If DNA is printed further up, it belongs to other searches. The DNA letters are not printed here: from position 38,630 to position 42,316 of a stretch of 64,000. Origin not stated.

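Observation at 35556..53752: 18-kb tandem array of five co-oriented giant paralogous lipoprotein genes with a fixed, unusual domain order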

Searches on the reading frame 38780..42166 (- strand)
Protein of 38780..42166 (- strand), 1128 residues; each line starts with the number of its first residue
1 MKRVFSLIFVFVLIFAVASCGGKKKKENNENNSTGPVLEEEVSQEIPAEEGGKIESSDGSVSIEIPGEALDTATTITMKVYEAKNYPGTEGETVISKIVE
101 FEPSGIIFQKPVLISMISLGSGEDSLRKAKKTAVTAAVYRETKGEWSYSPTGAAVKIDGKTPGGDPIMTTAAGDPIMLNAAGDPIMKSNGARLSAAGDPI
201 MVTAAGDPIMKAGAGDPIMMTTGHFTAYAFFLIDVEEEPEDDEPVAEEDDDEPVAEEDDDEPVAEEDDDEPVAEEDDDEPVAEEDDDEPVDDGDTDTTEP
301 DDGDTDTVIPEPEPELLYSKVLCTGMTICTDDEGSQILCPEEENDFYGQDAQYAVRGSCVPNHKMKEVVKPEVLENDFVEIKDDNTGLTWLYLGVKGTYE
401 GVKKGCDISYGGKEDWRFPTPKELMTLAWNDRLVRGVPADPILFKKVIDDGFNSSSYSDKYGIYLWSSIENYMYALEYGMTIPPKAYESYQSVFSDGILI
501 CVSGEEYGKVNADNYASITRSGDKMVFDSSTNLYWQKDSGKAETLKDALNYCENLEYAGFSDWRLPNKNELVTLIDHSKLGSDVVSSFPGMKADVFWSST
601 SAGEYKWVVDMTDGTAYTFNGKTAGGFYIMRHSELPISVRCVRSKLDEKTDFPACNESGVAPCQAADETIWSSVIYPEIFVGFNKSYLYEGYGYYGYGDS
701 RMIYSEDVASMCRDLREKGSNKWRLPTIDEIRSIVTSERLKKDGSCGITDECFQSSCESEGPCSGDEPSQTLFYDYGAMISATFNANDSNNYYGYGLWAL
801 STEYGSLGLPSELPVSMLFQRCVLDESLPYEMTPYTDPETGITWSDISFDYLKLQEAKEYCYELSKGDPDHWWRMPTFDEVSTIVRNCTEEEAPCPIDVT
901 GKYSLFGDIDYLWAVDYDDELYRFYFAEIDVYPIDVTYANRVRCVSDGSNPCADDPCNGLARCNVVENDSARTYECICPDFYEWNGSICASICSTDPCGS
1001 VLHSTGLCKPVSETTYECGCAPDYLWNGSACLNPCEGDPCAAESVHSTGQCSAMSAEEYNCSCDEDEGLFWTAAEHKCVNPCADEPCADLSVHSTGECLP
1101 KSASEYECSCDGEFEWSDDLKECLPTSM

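Call 3: search_protein_families(library=pfam, proteins=[window:38780-42166:-], max_evalue=0.01)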
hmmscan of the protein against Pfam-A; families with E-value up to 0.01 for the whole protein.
window:38780-42166:- (1128 aa): 2 families
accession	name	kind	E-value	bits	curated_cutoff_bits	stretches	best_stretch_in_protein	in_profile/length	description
PF07603.17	Lcl_C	-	2.2e-45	154.2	34.9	4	525-622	2-107/117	Lcl C-terminal domain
PF00791.26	ZU5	-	2.6e-07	31.2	21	1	49-116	7-78/97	ZU5 domain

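Call 6: search_protein_families(library=ncbifam, proteins=[window:38780-42166:-], max_evalue=0.01)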
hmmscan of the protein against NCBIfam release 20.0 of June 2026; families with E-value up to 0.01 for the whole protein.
window:38780-42166:- (1128 aa): 3 families
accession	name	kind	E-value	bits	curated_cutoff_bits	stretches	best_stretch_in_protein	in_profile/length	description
NF047850.1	Lsa25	exception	4.2e-11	43.1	260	1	547-604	117-172/207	surface adhesin Lsa25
NF052322.1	FimD_tip_adhes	equivalog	1.3e-07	30.8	170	0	545-643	579-661/664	fimbrial tip adhesin FimD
NF050142.1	PG1828_fam_lipo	equivalog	0.0015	19.2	50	1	1-39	1-42/59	PG1828 family lipoprotein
